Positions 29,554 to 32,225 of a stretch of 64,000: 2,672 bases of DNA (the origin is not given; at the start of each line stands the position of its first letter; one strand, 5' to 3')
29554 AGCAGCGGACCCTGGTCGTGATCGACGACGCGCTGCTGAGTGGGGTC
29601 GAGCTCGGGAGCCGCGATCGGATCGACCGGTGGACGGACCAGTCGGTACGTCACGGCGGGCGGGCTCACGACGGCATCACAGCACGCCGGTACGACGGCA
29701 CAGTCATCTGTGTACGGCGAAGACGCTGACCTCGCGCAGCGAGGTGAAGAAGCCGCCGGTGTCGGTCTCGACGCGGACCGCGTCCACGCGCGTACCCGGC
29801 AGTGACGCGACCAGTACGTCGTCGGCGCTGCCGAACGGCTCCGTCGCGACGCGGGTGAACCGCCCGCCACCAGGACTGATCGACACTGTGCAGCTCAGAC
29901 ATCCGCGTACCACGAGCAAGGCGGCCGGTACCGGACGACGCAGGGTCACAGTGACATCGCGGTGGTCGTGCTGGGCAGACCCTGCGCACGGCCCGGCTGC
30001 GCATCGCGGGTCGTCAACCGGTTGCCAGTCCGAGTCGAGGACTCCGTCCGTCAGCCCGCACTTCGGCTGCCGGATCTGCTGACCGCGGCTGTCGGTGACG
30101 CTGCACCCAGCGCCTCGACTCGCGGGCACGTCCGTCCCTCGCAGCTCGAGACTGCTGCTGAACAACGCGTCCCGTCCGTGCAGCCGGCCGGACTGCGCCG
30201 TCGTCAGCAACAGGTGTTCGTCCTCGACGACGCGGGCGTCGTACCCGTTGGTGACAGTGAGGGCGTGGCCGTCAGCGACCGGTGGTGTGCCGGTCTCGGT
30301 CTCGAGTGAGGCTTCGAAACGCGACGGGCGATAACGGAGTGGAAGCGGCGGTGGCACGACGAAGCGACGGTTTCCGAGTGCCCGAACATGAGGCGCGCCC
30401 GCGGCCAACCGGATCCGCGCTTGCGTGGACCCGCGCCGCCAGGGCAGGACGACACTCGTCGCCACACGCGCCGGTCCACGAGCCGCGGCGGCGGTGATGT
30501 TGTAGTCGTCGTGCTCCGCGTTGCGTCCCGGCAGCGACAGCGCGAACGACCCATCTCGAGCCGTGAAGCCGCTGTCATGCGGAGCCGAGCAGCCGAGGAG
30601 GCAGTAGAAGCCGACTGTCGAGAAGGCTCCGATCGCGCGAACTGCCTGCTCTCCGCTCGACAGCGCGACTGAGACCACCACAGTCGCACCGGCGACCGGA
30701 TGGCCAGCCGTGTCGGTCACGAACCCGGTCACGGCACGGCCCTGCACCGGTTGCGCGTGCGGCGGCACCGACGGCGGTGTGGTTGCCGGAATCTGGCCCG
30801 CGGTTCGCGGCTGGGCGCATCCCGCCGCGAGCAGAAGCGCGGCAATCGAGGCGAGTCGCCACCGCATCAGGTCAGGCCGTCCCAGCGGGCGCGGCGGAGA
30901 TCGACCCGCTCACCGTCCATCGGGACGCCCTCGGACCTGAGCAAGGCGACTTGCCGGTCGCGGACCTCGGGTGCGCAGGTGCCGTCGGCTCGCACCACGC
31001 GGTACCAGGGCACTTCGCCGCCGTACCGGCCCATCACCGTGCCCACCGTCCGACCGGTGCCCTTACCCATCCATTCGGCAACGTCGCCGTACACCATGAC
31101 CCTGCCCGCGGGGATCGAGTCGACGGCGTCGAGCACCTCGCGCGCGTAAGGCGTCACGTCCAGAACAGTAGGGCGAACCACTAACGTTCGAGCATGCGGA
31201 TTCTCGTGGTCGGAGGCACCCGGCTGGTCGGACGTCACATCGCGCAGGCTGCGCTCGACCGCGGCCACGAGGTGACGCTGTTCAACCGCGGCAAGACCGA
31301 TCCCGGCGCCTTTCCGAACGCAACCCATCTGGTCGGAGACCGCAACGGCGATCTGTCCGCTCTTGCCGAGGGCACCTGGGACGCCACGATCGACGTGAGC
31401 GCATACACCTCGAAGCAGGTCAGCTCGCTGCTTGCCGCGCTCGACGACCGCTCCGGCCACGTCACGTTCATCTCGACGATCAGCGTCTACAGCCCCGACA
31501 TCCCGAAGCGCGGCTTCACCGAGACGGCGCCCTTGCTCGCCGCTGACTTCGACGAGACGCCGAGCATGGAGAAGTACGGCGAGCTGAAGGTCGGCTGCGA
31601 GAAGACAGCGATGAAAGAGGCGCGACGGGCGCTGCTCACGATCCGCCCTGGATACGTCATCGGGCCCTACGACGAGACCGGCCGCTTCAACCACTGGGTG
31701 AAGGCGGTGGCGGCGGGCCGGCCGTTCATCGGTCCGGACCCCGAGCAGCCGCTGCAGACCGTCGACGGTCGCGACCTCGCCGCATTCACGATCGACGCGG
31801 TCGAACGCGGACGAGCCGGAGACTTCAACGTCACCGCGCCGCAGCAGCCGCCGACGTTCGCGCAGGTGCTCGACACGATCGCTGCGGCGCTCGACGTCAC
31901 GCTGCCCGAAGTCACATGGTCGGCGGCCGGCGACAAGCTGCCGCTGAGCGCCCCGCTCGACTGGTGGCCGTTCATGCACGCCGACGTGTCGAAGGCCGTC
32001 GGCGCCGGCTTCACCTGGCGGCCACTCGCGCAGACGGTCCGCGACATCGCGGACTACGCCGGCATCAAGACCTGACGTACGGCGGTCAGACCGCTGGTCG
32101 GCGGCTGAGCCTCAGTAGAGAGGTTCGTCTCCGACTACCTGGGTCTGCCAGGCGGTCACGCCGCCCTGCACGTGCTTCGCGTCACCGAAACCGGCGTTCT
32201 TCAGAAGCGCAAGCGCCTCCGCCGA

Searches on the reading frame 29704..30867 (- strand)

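Call 3: search_protein_families(library=pfam, proteins=[window:29704-30867:-], max_evalue=0.1)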
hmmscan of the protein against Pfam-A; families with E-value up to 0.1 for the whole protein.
window:29704-30867:- (387 aa): 2 families
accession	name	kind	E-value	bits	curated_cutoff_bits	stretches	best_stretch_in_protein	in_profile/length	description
PF13620.12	CarboxypepD_reg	-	0.00088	20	32.3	1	46-66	2-22/82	Carboxypeptidase regulatory-like domain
PF02369.22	Big_1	-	0.0023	18.4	34.9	0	45-68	20-43/93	Bacterial Ig-like domain (group 1)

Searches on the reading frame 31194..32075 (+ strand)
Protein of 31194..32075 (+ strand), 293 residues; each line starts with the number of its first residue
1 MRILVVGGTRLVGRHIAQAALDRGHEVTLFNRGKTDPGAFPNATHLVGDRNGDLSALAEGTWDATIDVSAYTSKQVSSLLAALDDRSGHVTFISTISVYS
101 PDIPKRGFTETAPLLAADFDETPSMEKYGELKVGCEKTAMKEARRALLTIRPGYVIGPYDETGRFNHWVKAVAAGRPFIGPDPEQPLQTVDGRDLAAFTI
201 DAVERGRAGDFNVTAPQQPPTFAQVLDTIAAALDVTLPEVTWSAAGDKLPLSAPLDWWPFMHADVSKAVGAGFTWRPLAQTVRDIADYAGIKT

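Call 3: search_protein_families(library=pfam, proteins=[window:31194-32075:+], max_evalue=0.1)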
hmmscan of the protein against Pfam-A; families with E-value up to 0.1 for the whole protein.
window:31194-32075:+ (293 aa): 4 families
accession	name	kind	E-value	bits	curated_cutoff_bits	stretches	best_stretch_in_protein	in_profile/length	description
PF01370.27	Epimerase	-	1.7e-09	37.9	20.9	1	3-212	1-238/240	NAD dependent epimerase/dehydratase family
PF13460.12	NAD_binding_10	-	0.0014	18.9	27.2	1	7-61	1-61/184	NAD(P)H-binding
PF04321.23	RmlD_sub_bind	-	0.002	17.7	27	1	1-204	1-198/287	RmlD substrate binding domain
PF05368.20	NmrA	-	0.017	15.1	27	0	2-33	4-35/298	NmrA-like family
